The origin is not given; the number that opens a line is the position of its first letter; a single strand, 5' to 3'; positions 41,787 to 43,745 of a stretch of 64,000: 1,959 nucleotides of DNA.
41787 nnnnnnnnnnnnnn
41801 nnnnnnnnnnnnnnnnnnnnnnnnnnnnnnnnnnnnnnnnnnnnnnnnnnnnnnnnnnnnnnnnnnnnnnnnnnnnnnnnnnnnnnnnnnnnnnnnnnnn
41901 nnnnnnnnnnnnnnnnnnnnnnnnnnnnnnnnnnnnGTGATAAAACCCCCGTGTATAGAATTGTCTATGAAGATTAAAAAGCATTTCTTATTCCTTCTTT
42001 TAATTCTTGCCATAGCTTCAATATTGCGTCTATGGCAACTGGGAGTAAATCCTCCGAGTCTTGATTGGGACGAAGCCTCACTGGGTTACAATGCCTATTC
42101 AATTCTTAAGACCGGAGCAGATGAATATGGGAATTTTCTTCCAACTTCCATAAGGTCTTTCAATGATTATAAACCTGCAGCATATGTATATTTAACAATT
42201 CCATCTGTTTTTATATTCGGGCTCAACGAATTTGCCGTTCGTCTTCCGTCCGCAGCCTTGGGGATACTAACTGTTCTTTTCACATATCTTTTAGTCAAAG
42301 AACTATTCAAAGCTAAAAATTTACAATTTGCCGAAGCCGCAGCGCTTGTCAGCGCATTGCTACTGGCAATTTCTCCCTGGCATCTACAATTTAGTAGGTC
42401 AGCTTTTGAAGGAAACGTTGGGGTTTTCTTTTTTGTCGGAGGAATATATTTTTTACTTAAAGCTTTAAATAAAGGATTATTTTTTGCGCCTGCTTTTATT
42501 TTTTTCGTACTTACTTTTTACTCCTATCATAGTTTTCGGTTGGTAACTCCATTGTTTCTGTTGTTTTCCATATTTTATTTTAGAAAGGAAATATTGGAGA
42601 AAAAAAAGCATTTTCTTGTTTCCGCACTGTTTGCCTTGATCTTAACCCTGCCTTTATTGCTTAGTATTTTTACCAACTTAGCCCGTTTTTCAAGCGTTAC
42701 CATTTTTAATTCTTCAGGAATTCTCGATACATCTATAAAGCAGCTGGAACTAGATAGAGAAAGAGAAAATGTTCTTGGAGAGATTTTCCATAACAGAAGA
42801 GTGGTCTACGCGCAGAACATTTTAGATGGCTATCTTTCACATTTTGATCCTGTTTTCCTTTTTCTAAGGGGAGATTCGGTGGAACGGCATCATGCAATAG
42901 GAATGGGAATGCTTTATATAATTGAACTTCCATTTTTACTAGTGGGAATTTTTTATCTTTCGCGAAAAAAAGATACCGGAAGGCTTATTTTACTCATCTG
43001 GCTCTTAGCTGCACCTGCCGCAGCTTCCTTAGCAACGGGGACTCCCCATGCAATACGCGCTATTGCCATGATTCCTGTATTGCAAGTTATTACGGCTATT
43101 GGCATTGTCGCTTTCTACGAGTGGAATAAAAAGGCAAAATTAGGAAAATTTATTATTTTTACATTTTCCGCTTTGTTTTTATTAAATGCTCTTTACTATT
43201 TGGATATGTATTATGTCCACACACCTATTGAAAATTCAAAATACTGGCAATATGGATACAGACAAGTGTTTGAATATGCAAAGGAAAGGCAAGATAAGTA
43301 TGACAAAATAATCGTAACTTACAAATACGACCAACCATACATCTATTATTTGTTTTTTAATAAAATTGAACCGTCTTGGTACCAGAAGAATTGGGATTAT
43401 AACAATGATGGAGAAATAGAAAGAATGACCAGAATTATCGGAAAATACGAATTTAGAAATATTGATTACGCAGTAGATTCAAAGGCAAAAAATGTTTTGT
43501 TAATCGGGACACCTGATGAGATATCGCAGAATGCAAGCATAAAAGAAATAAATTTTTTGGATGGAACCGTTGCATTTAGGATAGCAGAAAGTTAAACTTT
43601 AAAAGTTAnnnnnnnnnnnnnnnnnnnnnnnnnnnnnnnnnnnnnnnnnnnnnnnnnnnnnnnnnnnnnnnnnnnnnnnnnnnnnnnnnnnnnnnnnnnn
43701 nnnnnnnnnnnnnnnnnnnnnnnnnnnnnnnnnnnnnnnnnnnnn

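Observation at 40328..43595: Adjacent PMT_2 paralog pairs suggest heterodimeric protein-O-mannosyltransferase-like complexes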

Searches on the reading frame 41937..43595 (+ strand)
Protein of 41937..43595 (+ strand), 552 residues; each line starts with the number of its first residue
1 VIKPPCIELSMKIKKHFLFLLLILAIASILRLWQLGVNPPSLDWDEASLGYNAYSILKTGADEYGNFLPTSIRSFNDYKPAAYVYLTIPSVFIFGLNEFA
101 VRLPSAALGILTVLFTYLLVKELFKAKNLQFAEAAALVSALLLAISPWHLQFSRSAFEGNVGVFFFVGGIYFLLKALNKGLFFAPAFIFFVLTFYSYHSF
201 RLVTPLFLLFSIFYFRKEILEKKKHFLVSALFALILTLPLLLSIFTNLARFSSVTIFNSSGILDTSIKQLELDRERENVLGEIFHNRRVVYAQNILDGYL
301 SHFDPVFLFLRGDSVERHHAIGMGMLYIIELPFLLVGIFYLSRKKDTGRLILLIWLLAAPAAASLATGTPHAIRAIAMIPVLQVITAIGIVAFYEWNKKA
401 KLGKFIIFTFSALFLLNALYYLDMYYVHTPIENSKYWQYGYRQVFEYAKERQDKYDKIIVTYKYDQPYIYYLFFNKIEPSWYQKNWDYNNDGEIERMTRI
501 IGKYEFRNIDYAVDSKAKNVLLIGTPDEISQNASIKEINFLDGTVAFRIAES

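Call 3: search_protein_families(library=pfam, proteins=[window:41937-43595:+], max_evalue=0.01)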
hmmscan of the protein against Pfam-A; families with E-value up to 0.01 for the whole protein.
window:41937-43595:+ (552 aa): 3 families
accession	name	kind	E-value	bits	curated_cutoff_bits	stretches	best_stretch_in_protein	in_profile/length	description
PF13231.12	PMT_2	-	6.5e-12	46.4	26.1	1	85-241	8-158/160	Dolichyl-phosphate-mannose-protein mannosyltransferase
PF02366.24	PMT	-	5.4e-08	33.1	22.7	1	23-194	3-172/245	Dolichyl-phosphate-mannose-protein mannosyltransferase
PF03779.20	SPW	-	0.0052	17.7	31.5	1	88-160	14-81/93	SPW repeat domain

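Call 13: find_homologous_proteins(query=window:41967-43595:+, max_evalue=1e-10)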
Query window:41967-43595:+ (542 aa): 5068 proteins with E <= 1e-10 among 8000 candidates; the best 120 are listed.
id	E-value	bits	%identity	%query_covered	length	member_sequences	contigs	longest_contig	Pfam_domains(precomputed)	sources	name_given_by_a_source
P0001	0.0e+0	1197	100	100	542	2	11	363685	PF02366.25,PF13231.13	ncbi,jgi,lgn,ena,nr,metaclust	ncbi:MAG: hypothetical protein A2798_01830 [Candidatus Levybacteria bacterium RIFCSPHIGHO2_01_FULL_3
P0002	6.8e-239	812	65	100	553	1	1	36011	PF02366.25,PF13231.13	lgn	-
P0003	3.1e-238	810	66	100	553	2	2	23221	PF02366.25,PF13231.13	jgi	jgi:4-amino-4-deoxy-L-arabinose transferase-like glycosyltransferase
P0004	3.1e-205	701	59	98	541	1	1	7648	PF02366.25,PF13231.13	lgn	-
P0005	8.2e-205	700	57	100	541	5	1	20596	PF02366.25,PF13231.13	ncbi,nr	ncbi:MAG TPA: glycosyltransferase family 39 protein [Patescibacteria group bacterium]|nr:glycosyltra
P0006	8.7e-197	673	59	99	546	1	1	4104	PF02366.25,PF13231.13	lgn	-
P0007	5.7e-194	664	56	100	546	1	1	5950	PF02366.25,PF13231.13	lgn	-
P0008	1.1e-193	663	55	99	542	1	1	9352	PF02366.25,PF13231.13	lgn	-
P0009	2.7e-192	658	56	99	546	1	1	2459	PF02366.25,PF13231.13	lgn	-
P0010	7.3e-187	640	53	97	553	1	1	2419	PF02366.25,PF13231.13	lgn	-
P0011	1.4e-186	640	53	100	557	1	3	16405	PF02366.25,PF13231.13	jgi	jgi:4-amino-4-deoxy-L-arabinose transferase-like glycosyltransferase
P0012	2.6e-186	639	54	100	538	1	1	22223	PF02366.25,PF13231.13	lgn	-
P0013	1.2e-185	636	55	97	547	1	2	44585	PF02366.25,PF13231.13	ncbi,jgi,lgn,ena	-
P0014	2.0e-184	632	54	99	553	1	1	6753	PF13231.13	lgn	-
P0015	3.7e-183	628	55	96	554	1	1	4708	PF02366.25,PF13231.13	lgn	-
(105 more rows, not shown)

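Call 16: find_related_loci(query=A1, collection=genome_contigs, flank=10000)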
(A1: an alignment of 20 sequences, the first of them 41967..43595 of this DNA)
Query A1 (542 aa) in genome_contigs; peptide patterns used: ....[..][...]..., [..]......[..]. (x = any residue, [..] = any of these).
597 stretches matched a pattern (row limit reached: there are more); 592 encode a relative of the query (tblastn E <= 1e-3); the best 80 are kept; 80 distinct loci.
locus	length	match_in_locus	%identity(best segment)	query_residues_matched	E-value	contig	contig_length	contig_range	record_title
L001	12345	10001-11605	57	2-542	0e+0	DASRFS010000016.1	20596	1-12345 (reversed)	MAG TPA_asm: Patescibacteria group bacterium isolate SMAG_U10038 k141_709951, whole genome shotgun sequence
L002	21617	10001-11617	52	9-542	2e-176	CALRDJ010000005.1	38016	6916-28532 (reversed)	MAG: Candidatus Levybacteria bacterium GW2011_GWA1_37_16 isolate TH-11nov19-213 genome assembly, contig: TH-11nov19-C240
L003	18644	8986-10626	51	8-539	2e-171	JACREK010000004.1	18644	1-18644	MAG: Candidatus Gottesmanbacteria bacterium isolate NC_groundwater_1697_Pr3_B-0.1um_39_16 SR-2_scaffold_141_34783, whole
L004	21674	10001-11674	48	4-542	2e-169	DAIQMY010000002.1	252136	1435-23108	MAG TPA_asm: Candidatus Levyibacteriota bacterium isolate CTOTU2445 NODE_12_length_252136_cov_8.324423, whole genome sho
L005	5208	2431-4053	50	3-539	4e-172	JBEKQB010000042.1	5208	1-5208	MAG: Candidatus Levyibacteriota bacterium isolate SPRUCE 478 SPRUCE_478_42, whole genome shotgun sequence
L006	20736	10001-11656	48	4-542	1e-168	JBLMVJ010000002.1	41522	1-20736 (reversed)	MAG: Candidatus Levyibacteriota bacterium isolate MAG318 PRJNA960887_bin9_renamed_1, whole genome shotgun sequence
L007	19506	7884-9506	52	6-542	7e-168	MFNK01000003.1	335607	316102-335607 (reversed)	MAG: Candidatus Levybacteria bacterium RIFCSPHIGHO2_01_FULL_36_15b rifcsphigho2_01_scaffold_16, whole genome shotgun seq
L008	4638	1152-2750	50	17-542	1e-172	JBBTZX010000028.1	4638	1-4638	MAG: Patescibacteria group bacterium isolate H14-bin027_1 H14_bin027_1_000000000028, whole genome shotgun sequence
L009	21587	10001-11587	51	10-542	8e-168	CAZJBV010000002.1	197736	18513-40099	MAG TPA_asm: uncultured Gammaproteobacteria bacterium isolate binchicken_co144_1014 genome assembly, contig: NODE_142_le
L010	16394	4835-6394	51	17-541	1e-166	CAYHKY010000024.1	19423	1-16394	MAG TPA_asm: uncultured Gammaproteobacteria bacterium isolate ERP119705_co13_644 genome assembly, contig: NODE_3511_leng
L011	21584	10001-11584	52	19-542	4e-166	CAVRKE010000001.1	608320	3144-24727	MAG: Candidatus Levybacteria bacterium isolate MFD01476.bin.1.95 genome assembly, contig: contig_20563, whole genome sho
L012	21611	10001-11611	50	1-541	3e-165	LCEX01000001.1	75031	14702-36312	MAG: Candidatus Gottesmanbacteria bacterium GW2011_GWC1_43_10 UV55_C0001, whole genome shotgun sequence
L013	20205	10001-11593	51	8-539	8e-165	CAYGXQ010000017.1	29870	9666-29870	MAG TPA_asm: uncultured Gammaproteobacteria bacterium isolate ERP119294_co1_458 genome assembly, contig: NODE_1724_lengt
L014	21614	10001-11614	48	2-540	2e-164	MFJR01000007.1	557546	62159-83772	MAG: Candidatus Gottesmanbacteria bacterium RIFCSPLOWO2_01_FULL_39_12b rifcsplowo2_01_scaffold_21, whole genome shotgun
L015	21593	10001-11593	50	21-537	5e-164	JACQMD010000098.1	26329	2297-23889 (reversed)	MAG: Candidatus Roizmanbacteria bacterium isolate NC_groundwater_1220_Ag_S-0.1um_43_42 S_p1_S3_coassembly_k141_1318710,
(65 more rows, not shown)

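Call 24: search_protein_families(library=ncbifam, proteins=[window:41967-43595:+], max_evalue=0.001)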
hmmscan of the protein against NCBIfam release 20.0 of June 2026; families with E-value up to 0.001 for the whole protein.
window:41967-43595:+ (542 aa): 1 family
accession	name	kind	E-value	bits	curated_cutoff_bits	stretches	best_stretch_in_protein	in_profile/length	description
TIGR03663.1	TIGR03663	subfamily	1.4e-08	34.2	126.25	1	10-220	4-198/435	flippase activity-associated protein Agl23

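Call 25: search_solved_structures(query=A1, max_evalue=0.01)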
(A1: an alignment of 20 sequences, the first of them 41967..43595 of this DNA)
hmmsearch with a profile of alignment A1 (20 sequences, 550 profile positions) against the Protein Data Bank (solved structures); distinct sequences matched with E-value up to 0.01: 1.
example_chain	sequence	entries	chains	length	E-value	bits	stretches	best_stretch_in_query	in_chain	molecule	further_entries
8i9p_Lh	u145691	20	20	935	0.0073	18.3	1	101-221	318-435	dolichyl-diphosphooligosaccharide--protein glycotransferase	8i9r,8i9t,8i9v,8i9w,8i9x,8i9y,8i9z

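Call 46: search_protein_representatives(alignment_id=A1)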
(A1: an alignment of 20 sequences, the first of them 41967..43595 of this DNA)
Query: 20 sequences, 550 profile positions. Proteins with E-value up to 0.001 (for the whole library): 29376; up to 1e-10: 14318; up to 1e-30: 6105. The best 150 are listed.
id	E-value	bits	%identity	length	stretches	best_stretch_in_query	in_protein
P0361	1.1e-219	747.2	-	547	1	9-549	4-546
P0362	6.1e-205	698.5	-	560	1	10-549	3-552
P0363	1.8e-197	673.9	-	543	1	11-550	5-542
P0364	1.5e-193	661.0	-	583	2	126-548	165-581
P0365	1.5e-192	657.6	-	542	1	8-547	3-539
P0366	4.1e-189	646.3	-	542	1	11-549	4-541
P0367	2.7e-187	640.3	-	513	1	13-549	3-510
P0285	3.2e-186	636.7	-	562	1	15-549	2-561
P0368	7.9e-185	632.1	-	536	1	10-549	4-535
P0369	2.7e-183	627.1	-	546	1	8-548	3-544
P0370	1.8e-178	611.1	-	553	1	10-545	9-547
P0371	6.3e-177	606.1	-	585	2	169-547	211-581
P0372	1.9e-174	597.9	-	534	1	10-549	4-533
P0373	1.4e-172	591.7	-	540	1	10-549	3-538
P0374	2.4e-172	590.9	-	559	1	7-548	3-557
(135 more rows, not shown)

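Call 48: predict_structure(alignment_id=A4)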
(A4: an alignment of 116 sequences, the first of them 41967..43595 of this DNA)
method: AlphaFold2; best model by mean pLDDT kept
length: 542 residues; sequences in the alignment: 116
mean_pLDDT: 92.8   pTM: 0.92
mean pLDDT of the five models: 92.8, 92.4, 92.2, 91.0, 90.2
residues with pLDDT >= 90: 440; 70-90: 88; 50-70: 12; < 50: 2
segments of 3 or more residues with pLDDT < 50: none
pLDDT, mean of each block of 10 residues (from residue 1): 81 98 94 94 98 92 83 97 98 98 98 86 96 97 92 98 97 98 94 96 97 98 94 71 71 86 95 92 94 95 87 91 97 89 96 89 93 98 92 89 94 93 92 97 96 93 97 88 80 95 95 97 97 97 90
secondary structure, 60 per line:
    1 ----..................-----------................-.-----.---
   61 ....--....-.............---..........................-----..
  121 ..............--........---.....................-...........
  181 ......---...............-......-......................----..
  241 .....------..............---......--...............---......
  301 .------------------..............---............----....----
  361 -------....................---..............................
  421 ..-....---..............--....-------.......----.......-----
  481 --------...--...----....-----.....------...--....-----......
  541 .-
elements in order: H5-22 H34-49 E61-64 E67-70 H72-84 H88-113 H119-134 H137-144 H148-168 H170-186 H190-204 H206-211 H213-234 H239-244 H252-265 H269-274 H277-291 H295-301 H320-333 H337-348 H368-387 H391-422 H424-427 H431-444 E447-450 H458-464 H469-475 E489-491 E494-496 H501-504 E510-514 E526-529 E535-541

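Call 51: fold_search(model_id=the predicted structure, library=pdb)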
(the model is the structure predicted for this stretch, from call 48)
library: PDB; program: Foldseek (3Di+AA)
matches with E <= 10: 277; with E <= 0.001: 25
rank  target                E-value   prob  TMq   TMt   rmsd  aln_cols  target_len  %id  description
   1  8b6l_I                6.7e-09  1.00  0.48  0.39  12.2       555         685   13  Subtomogram average of the human Sec61-TRAP-OSTA-translocon (released 2022-12-07)
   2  3wak                  1.1e-08  1.00  0.49  0.33  12.5       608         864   16  Crystal structure of the Archaeoglobus fulgidus oligosaccharyltransferase (O29867_ARCFU) in the apo form (released 2013-10-30)
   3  7e9s_A                3.1e-08  1.00  0.50  0.34  11.6       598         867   16  Archaeal oligosaccharyltransferase AglB from Archaeoglobus fulgidus in complex with an inhibitory peptide and a dolich (released 2021-09-08)
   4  6s7o_A                3.6e-08  1.00  0.51  0.43  12.3       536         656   12  Cryo-EM structure of human oligosaccharyltransferase complex OST-A (released 2019-12-18)
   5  6s7t_A                5.6e-08  1.00  0.54  0.42  11.4       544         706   13  Cryo-EM structure of human oligosaccharyltransferase complex OST-B (released 2019-12-18)
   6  8pn9_A                5.6e-08  1.00  0.49  0.42  12.6       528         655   13  Structure of human oligosaccharyltransferase OST-A complex bound to NGI-1 (released 2024-05-08)
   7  5gmy_A                7.0e-08  1.00  0.49  0.33  12.2       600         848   16  Crystal structure of the Archaeoglobus fulgidus oligosaccharyltransferase (O29867_ARCFU) tethered with an acceptor pep (released 2017-02-01)
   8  9n9j_I                8.3e-08  1.00  0.49  0.40  14.0       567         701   13  Structure of a GRP94 folding intermediate engaged with a CCDC134- and FKBP11-bound secretory translocon (released 2025-11-19)
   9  3waj                  9.5e-08  1.00  0.49  0.35  12.2       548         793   16  Crystal structure of the Archaeoglobus fulgidus oligosaccharyltransferase (O29867_ARCFU) complex with Zn and sulfate (released 2013-10-30)
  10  5ezm                  1.3e-07  1.00  0.56  0.57   9.1       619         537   12  Crystal Structure of ArnT from Cupriavidus metallidurans in the apo state (released 2016-02-17)
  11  5f15                  1.7e-07  1.00  0.53  0.54  11.5       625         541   12  Crystal Structure of ArnT from Cupriavidus metallidurans bound to Undecaprenyl phosphate (released 2016-02-17)
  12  8agc_A                2.2e-07  1.00  0.52  0.42  13.0       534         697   12  Structure of yeast oligosaccharylransferase complex with lipid-linked oligosaccharide and non-acceptor peptide bound (released 2022-12-07)
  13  6ftg_5                3.5e-07  1.00  0.49  0.42  12.9       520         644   13  Subtomogram average of OST-containing ribosome-translocon complexes from canine rough microsomal membranes (released 2018-03-21)
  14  7oci_F                8.0e-07  1.00  0.47  0.41  11.8       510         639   12  Cryo-EM structure of yeast Ost6p containing oligosaccharyltransferase complex (released 2022-02-16)
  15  6ezn_F                1.1e-06  1.00  0.49  0.42  11.0       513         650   12  Cryo-EM structure of the yeast oligosaccharyltransferase (OST) complex (released 2018-01-17)
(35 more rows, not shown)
